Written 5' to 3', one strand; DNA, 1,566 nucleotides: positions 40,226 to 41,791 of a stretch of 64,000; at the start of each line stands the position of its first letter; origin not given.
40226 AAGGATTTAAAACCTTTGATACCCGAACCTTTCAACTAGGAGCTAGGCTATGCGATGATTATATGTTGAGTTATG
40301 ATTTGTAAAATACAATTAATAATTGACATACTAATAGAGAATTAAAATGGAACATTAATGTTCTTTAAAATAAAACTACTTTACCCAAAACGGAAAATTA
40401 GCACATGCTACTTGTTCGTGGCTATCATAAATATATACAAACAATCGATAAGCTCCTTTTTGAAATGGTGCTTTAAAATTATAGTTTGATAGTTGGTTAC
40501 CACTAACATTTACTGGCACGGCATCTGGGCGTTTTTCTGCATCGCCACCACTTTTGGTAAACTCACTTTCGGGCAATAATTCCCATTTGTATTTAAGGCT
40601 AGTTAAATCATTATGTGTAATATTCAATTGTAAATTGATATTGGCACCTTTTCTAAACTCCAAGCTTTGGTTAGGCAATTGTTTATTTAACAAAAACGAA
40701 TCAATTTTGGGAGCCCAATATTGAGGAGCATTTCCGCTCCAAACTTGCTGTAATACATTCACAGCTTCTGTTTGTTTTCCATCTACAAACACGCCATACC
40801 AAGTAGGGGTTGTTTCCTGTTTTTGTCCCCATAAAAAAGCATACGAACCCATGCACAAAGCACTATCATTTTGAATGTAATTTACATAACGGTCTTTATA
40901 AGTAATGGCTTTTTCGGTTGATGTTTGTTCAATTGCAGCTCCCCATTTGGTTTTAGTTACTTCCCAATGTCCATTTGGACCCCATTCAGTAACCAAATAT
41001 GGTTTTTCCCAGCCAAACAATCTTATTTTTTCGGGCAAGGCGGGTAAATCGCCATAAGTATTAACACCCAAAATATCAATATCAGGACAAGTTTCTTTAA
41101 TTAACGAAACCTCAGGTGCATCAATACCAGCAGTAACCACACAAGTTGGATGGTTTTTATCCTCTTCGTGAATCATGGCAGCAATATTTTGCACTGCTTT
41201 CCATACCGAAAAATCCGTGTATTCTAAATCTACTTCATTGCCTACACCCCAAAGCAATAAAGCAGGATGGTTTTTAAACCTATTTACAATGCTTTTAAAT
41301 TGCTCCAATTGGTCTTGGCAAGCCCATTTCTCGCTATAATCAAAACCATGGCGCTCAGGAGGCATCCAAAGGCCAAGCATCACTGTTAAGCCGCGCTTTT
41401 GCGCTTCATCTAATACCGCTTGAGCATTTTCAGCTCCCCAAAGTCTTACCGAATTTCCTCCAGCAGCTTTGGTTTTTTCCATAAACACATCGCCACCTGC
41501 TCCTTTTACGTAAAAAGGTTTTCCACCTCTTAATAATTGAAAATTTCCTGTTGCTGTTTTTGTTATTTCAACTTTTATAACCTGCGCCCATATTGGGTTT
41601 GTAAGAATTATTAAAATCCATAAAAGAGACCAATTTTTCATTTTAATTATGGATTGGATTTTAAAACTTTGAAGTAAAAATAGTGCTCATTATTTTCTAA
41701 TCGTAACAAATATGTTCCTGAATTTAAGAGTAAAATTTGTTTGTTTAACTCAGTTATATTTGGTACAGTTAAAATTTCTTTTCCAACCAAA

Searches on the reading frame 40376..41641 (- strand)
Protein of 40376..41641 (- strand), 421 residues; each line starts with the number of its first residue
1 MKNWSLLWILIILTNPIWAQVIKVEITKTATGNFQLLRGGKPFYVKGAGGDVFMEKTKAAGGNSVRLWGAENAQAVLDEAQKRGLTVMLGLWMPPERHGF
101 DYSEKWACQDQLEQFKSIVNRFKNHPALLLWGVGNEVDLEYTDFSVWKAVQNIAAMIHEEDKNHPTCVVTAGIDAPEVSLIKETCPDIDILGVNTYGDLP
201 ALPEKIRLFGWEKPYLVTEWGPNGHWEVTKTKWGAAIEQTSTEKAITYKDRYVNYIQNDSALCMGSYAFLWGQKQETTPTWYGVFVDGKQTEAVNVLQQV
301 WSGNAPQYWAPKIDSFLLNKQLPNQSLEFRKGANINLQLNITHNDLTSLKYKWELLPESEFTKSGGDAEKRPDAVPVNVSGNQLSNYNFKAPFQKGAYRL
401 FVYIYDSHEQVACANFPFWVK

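Call 66: find_encoding_contigs(protein=window:40376-41641:-, flank=10000, max_places=1)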
Protein window:40376-41641:- (421 aa): 2 contigs read that carry it; 1 place shown.
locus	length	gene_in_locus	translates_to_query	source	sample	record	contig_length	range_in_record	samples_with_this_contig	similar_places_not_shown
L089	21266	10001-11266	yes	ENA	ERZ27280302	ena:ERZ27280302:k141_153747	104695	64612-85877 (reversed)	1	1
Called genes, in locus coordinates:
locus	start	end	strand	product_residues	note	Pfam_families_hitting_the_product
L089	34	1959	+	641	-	-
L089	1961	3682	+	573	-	-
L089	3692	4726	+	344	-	-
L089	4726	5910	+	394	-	PF21582:CBM30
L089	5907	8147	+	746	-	PF00933:Glyco_hydro_3, PF01915:Glyco_hydro_3_C, PF14310:Fn3-like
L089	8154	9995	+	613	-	PF03935:SKN1_KRE6_Sbg1 (faint), PF00722:Glyco_hydro_16, PF26113:GH16_XgeA, PF19408:PKD_6, PF18962:Por_Secre_tail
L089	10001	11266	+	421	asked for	PF02836:Glyco_hydro_2_C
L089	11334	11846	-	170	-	PF13302:Acetyltransf_3 (weak), PF00583:Acetyltransf_1, PF13420:Acetyltransf_4 (weak), PF13673:Acetyltransf_10, PF13508:Acetyltransf_7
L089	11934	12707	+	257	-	PF08032:SpoU_sub_bind, PF00588:SpoU_methylase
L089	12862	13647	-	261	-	PF01544:CorA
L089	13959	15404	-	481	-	PF11638:DnaA_N, PF00308:Bac_DnaA, PF01695:IstB_IS21, PF00910:RNA_helicase (faint), PF13401:AAA_22 (faint), PF08299:Bac_DnaA_C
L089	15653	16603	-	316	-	PF00149:Metallophos, PF09587:PGA_cap (faint)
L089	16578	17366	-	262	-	PF02872:5_nucleotid_C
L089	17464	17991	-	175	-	-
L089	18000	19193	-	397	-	PF03486:HI0933_like, PF22780:HI0933_like_1st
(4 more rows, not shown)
